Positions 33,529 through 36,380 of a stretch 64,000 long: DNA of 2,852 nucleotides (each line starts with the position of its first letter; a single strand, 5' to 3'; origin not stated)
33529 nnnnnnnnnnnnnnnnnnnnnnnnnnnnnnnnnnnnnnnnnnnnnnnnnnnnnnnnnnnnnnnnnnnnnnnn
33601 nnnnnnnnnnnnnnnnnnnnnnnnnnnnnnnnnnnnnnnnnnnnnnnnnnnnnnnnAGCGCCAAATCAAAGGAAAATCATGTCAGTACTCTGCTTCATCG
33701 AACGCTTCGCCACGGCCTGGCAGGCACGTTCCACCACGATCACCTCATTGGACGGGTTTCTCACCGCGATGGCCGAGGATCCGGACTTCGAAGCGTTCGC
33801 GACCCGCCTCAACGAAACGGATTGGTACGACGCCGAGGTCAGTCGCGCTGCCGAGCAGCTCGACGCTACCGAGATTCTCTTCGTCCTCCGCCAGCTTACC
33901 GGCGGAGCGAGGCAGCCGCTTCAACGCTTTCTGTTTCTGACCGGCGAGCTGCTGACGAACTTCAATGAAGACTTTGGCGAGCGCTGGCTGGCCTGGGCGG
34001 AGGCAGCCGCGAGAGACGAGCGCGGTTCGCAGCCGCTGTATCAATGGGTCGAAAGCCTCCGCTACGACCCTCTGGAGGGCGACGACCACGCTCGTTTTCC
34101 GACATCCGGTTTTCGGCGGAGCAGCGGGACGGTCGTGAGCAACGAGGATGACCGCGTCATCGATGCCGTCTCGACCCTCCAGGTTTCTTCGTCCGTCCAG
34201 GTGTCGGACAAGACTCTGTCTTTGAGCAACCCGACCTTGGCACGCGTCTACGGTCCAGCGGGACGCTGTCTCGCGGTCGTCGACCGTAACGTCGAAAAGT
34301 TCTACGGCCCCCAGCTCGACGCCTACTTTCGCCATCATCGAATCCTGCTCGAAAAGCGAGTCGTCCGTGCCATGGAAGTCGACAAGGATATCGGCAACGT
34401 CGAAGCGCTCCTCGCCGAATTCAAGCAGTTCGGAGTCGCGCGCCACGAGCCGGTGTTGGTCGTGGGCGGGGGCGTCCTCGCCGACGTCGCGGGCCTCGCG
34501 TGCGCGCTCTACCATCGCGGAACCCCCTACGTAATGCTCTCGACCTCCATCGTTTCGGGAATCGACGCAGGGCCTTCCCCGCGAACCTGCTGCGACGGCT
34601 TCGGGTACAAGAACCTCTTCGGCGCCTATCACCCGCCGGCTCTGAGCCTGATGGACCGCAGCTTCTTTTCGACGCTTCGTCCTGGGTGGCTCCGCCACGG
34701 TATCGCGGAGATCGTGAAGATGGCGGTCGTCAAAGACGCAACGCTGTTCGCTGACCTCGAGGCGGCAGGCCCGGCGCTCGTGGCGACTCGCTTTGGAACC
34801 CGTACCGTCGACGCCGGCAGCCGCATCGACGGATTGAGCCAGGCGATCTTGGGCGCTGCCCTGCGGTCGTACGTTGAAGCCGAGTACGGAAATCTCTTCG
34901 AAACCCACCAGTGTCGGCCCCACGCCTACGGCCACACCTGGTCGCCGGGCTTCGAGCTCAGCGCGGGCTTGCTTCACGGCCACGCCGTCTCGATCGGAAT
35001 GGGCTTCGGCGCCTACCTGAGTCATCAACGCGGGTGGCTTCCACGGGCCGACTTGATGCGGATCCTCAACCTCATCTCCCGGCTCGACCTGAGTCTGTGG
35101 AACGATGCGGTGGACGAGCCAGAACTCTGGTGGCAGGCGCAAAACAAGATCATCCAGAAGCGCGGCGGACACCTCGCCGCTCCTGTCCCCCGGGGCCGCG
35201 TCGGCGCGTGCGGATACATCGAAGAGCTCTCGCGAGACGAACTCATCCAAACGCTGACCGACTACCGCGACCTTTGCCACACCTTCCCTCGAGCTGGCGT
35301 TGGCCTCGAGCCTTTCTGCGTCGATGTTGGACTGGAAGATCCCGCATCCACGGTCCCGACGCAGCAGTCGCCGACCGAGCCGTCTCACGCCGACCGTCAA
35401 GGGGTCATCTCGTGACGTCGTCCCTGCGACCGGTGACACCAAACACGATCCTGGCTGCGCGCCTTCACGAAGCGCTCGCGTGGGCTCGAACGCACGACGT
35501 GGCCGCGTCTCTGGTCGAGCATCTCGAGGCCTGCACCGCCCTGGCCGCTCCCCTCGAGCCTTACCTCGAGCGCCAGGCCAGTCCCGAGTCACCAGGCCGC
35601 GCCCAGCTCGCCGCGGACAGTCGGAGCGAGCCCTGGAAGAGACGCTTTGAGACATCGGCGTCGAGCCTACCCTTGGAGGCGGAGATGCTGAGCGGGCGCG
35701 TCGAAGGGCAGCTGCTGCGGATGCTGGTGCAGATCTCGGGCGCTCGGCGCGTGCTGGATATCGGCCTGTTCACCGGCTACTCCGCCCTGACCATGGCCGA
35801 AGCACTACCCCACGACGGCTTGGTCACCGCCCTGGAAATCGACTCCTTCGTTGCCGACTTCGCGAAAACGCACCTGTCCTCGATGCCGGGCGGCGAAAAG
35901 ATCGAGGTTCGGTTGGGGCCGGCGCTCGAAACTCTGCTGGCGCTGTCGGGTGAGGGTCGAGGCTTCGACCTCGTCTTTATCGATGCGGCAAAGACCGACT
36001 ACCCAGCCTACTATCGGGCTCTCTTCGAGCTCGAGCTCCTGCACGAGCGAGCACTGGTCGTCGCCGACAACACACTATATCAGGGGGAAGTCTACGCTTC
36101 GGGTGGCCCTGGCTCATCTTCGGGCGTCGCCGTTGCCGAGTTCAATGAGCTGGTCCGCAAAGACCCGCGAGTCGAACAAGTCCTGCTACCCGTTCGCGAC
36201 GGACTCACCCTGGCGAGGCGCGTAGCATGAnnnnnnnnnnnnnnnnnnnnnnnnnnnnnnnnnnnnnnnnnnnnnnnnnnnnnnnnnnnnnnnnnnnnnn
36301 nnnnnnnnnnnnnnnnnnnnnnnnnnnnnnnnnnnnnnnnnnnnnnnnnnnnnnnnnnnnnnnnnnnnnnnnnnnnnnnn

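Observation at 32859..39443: Complete mycosporine-like amino acid (UV sunscreen) gene cluster in an apparent myxobacterium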

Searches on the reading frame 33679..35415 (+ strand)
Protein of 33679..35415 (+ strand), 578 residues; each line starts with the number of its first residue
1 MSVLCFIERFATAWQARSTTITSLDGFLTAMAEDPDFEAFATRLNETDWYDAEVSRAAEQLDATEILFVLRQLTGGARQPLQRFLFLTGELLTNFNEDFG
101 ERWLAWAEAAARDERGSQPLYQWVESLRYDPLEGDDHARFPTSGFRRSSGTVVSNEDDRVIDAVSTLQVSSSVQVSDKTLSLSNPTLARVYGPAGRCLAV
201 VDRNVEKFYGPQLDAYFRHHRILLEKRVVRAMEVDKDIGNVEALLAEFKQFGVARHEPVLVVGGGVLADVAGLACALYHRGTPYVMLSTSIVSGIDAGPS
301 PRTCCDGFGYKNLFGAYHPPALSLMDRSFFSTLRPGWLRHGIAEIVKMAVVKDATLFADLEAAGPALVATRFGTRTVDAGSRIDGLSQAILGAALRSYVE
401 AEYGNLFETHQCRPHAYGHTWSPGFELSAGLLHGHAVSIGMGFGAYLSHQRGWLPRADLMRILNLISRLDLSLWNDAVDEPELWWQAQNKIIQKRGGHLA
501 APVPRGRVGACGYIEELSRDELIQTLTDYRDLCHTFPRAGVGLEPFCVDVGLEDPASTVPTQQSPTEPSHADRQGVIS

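Call 4: search_protein_families(library=pfam, proteins=[window:33679-35415:+])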
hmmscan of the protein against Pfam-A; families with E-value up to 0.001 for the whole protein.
window:33679-35415:+ (578 aa): 2 families
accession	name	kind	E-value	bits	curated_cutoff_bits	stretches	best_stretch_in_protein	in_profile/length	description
PF01761.26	DHQ_synthase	-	8.3e-20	71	24.2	1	228-334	3-109/115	3-dehydroquinate synthase N-terminal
PF24621.2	DHQS_C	-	7.2e-15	55.6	27.6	1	341-479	1-130/144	3-dehydroquinate synthase C-terminal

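Call 5: search_protein_families(library=ncbifam, proteins=[window:33679-35415:+])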
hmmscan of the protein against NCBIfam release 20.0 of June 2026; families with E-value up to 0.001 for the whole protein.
window:33679-35415:+ (578 aa): 5 families
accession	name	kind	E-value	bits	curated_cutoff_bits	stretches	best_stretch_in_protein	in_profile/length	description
NF004852.0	PRK06203.1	equivalog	3.5e-43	148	333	1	168-482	21-340/407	3-dehydroquinate synthase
TIGR01357.1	aroB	equivalog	4.9e-38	131.2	305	1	173-471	3-289/344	3-dehydroquinate synthase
TIGR04425.1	P_lya_rel_AroB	hypoth_equivalog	3.8e-27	95.2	400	1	198-467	29-283/348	AroB-related putative sugar phosphate phospholyase (cyclizing)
NF010627.0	PRK14021.1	equivalog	6.5e-19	67.7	565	1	223-477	237-491/542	bifunctional shikimate kinase/3-dehydroquinate synthase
NF010556.0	PRK13951.1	equivalog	2.3e-14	53.1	560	1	204-483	195-450/492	bifunctional shikimate kinase AroK/3-dehydroquinate synthase AroB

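Call 6: search_solved_structures(query=window:33679-35415:+, show_alignments=2)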
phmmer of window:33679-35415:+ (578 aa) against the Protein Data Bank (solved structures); distinct sequences matched with E-value up to 0.001: 16.
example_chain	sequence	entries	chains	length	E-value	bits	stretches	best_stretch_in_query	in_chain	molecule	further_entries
5tpr_A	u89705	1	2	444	1.2e-75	258.2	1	177-547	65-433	3-dehydroquinate synthase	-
4p53_A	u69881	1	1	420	3.4e-59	203.9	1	164-525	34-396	Cyclase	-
3clh_A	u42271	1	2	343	1.7e-23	86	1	227-362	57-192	3-dehydroquinate synthase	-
3zok_A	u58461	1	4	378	8.1e-22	80.5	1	250-526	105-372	3-DEHYDROQUINATE SYNTHASE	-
5eks_A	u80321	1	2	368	1.6e-21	79.5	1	233-473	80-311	3-dehydroquinate synthase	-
3okf_A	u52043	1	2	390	1.6e-18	69.6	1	184-471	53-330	3-dehydroquinate synthase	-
6lk2_A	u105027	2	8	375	2.8e-18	68.8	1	256-499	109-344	3-dehydroquinate synthase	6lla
3qbd_A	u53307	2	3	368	4e-18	68.2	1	232-482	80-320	3-dehydroquinate synthase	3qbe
6c5c_A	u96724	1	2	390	6.7e-18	67.5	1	248-465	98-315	3-dehydroquinate synthase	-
6hqv_A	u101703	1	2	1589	2.5e-17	65.6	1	252-472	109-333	Pentafunctional AROM polypeptide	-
1dqs_A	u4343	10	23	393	4.1e-17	64.9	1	200-468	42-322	PROTEIN (3-DEHYDROQUINATE SYNTHASE) | 3-DEHYDROQUINATE SYNTHASE | Pentafunctional AROM polypeptide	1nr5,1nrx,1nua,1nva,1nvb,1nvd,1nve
7u5s_A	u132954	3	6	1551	8.4e-17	63.9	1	249-465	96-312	Pentafunctional AROM polypeptide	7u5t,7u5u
5hvn_A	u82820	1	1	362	8.6e-16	60.6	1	240-457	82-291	3-dehydroquinate synthase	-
2d2x_A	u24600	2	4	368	4.3e-14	55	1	243-467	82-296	2-deoxy-scyllo-inosose synthase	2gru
1xag_A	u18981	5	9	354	3.4e-11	45.4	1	198-442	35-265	3-dehydroquinate synthase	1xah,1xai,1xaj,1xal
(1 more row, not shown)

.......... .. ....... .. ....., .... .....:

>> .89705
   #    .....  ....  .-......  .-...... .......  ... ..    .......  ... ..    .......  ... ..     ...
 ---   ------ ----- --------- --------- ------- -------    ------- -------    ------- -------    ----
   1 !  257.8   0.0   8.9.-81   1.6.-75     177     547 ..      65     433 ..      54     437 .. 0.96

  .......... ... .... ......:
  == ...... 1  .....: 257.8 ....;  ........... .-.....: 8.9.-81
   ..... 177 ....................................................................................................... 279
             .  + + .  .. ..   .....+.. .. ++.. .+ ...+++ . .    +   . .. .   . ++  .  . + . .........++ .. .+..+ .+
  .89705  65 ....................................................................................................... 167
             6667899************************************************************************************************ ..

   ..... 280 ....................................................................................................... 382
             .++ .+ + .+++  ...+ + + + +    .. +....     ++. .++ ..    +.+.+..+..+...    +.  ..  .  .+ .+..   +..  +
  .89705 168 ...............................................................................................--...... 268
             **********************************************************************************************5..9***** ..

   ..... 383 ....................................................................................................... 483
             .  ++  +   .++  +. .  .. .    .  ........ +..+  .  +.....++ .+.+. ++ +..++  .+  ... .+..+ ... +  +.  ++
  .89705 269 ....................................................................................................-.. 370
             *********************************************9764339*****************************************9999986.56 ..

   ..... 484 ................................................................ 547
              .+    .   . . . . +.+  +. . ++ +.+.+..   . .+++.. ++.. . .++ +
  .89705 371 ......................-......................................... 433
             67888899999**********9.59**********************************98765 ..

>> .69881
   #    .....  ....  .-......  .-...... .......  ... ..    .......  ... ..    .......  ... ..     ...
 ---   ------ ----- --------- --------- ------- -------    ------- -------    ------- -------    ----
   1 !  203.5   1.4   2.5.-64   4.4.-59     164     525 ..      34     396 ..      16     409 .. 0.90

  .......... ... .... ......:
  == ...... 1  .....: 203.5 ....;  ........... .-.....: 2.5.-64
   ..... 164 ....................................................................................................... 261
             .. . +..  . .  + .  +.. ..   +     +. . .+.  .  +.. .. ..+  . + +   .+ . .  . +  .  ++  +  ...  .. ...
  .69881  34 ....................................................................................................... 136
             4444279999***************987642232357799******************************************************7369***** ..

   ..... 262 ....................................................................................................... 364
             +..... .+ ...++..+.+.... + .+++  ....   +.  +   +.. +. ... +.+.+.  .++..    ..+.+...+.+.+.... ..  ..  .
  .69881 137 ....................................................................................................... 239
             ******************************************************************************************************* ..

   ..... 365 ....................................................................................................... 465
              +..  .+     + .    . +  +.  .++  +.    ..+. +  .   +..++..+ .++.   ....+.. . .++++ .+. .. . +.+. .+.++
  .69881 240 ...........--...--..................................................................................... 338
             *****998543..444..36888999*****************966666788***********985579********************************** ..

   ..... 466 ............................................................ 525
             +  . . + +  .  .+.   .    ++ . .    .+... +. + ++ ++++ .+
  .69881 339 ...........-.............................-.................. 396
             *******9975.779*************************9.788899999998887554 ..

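Call 8: find_homologous_proteins(query=window:33679-35415:+)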
Query window:33679-35415:+ (578 aa): 1832 proteins with E <= 0.001 among 8000 candidates; the best 120 are listed.
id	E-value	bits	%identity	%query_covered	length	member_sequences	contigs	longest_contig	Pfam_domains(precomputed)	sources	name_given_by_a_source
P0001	0.0e+0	1336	100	100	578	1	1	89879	PF24621.3,PF01761.27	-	-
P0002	2.8e-194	665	52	98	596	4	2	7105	PF24621.3,PF01761.27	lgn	-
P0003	2.9e-194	665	52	99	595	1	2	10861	PF24621.3,PF01761.27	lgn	-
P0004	1.4e-193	662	53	97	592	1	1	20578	PF24621.3,PF01761.27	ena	-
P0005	2.7e-193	662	53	98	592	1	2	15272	PF24621.3,PF01761.27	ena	-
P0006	3.0e-193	661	54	93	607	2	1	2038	PF24621.3,PF01761.27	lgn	-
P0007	3.9e-193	661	54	94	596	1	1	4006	PF24621.3,PF01761.27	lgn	-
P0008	4.4e-193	661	54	97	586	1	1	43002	PF24621.3,PF01761.27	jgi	-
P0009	5.4e-193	661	54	94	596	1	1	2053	PF24621.3,PF01761.27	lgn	-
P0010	7.5e-193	660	52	99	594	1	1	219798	PF24621.3,PF01761.27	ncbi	-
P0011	1.1e-192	660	53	97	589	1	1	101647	PF24621.3,PF01761.27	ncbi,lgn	ncbi:MAG: sedoheptulose 7-phosphate cyclase [Microcoleaceae cyanobacterium]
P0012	2.3e-192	658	51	99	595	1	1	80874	PF24621.3,PF01761.27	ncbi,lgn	-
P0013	2.8e-192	658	51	99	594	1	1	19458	PF24621.3,PF01761.27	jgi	-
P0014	3.3e-192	658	53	99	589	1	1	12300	PF24621.3,PF01761.27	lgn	-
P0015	4.6e-192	658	52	97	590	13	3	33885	PF24621.3,PF01761.27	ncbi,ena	ncbi:MAG: sedoheptulose 7-phosphate cyclase [Nodosilinea sp.]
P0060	4.0e-189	648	58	82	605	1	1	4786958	PF24621.3,PF01761.27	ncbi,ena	-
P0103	1.7e-187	642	51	97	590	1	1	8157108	PF24621.3,PF01761.27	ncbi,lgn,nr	ncbi:3-dehydroquinate synthetase [Leptolyngbya sp. PCC 7375]|nr:3-dehydroquinate synthetase [Leptoly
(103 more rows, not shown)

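Call 9: find_encoding_contigs(protein=P0060, flank=8000, max_places=2)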
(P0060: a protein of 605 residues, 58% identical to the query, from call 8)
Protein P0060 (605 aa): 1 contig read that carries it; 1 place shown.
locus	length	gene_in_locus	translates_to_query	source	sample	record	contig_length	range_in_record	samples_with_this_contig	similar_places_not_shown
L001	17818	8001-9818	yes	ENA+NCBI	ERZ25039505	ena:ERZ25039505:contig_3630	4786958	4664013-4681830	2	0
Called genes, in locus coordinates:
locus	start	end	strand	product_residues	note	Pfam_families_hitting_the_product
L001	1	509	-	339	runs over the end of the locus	PF00072:Response_reg, PF00512:HisKA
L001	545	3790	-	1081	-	PF08446:PAS_2, PF01590:GAF, PF00360:PHY, PF00512:HisKA, PF02518:HATPase_c, PF00072:Response_reg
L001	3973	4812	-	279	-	PF00892:EamA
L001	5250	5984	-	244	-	PF01036:Bac_rhodopsin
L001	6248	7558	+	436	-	PF10011:DUF2254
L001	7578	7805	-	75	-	-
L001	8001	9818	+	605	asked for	PF01761:DHQ_synthase, PF24621:DHQS_C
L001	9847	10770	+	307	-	PF01596:Methyltransf_3, PF13578:Methyltransf_24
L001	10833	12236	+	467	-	-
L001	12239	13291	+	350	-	PF08100:Dimerisation, PF00891:Methyltransf_2, PF08242:Methyltransf_12 (weak), PF13649:Methyltransf_25 (faint)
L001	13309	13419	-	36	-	-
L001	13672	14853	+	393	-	PF08240:ADH_N, PF00107:ADH_zinc_N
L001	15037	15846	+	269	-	-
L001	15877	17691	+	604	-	PF06472:ABC_membrane_2, PF00664:ABC_membrane (weak), PF05992:SbmA_BacA, PF00005:ABC_tran, PF02463:SMC_N (faint)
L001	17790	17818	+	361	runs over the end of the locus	-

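Call 10: find_encoding_contigs(protein=P0103, flank=8000, max_places=2)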
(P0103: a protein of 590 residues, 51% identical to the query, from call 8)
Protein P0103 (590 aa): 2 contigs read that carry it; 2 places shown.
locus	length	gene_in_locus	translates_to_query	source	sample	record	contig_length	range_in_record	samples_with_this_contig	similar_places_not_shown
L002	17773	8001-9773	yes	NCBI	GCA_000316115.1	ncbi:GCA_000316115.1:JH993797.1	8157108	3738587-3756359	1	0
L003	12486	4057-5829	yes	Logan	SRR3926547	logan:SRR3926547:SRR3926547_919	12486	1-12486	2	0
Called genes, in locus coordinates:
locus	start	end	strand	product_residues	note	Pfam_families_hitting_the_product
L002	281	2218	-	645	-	PF02518:HATPase_c, PF00204:DNA_gyraseB, PF01751:Toprim, PF00986:DNA_gyraseB_C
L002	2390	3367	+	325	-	PF01715:IPPT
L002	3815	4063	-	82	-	-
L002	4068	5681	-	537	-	PF02518:HATPase_c (weak), PF13589:HATPase_c_3, PF01119:DNA_mis_repair, PF08676:MutL_C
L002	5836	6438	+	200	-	PF01812:5-FTHF_cyc-lig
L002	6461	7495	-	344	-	PF08240:ADH_N, PF00107:ADH_zinc_N, PF13602:ADH_zinc_N_2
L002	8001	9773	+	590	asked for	PF01761:DHQ_synthase, PF24621:DHQS_C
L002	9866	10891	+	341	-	PF20102:DUF6492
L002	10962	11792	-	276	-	PF02811:PHP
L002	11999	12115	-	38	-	-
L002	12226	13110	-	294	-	PF01040:UbiA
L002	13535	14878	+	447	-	PF02749:QRPTase_N (faint), PF17767:NAPRTase_N, PF04095:NAPRTase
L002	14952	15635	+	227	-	PF01467:CTP_transf_like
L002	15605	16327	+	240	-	PF00293:NUDIX, PF19368:WHD_AraR, PF21906:WHD_NrtR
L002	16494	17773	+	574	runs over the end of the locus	PF00795:CN_hydrolase, PF02540:NAD_synthase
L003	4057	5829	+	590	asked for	PF01761:DHQ_synthase, PF24621:DHQS_C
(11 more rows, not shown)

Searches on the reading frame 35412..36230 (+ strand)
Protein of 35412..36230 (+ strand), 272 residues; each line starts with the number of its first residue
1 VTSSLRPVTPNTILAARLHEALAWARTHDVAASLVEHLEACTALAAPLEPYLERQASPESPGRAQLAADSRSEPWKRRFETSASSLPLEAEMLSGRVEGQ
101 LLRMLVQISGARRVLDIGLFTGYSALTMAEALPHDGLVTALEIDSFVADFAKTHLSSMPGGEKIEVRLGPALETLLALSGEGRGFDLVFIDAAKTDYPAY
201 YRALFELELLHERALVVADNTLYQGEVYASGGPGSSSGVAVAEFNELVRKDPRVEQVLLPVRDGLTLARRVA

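Call 4: search_protein_families(library=pfam, proteins=[window:35412-36230:+])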
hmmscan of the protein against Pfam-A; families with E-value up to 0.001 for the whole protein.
window:35412-36230:+ (272 aa): 3 families
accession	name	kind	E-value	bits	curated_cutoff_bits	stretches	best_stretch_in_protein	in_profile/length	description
PF01596.23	Methyltransf_3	-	2.2e-52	177.8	22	1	89-271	23-204/204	O-methyltransferase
PF13578.12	Methyltransf_24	-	2.4e-07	32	26.3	1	116-220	2-104/105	Methyltransferase domain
PF03602.21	Cons_hypoth95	-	6.6e-05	23.1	24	1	96-220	27-152/182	Conserved hypothetical protein 95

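Call 5: search_protein_families(library=ncbifam, proteins=[window:35412-36230:+])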
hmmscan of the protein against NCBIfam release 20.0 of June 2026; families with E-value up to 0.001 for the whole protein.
window:35412-36230:+ (272 aa): 5 families
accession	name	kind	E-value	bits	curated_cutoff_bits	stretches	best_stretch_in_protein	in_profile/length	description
TIGR04188.1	methyltr_grsp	subfamily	4.6e-06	26.2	380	1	102-158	97-154/363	ATP-grasp peptide maturase system methyltransferase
TIGR04364.1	methyltran_FxLD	equivalog_domain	6.3e-06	25.5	320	1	106-201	78-167/394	methyltransferase, FxLD system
NF010549.0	PRK13942.1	equivalog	0.00022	20.8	282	1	105-169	72-135/215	protein-L-isoaspartate O-methyltransferase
TIGR00080.1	pimt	equivalog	0.00058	19.7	159.05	1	105-142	72-109/216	protein-L-isoaspartate O-methyltransferase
NF010550.0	PRK13943.1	equivalog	0.00079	18.7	359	0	105-155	75-125/322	protein-L-isoaspartate O-methyltransferase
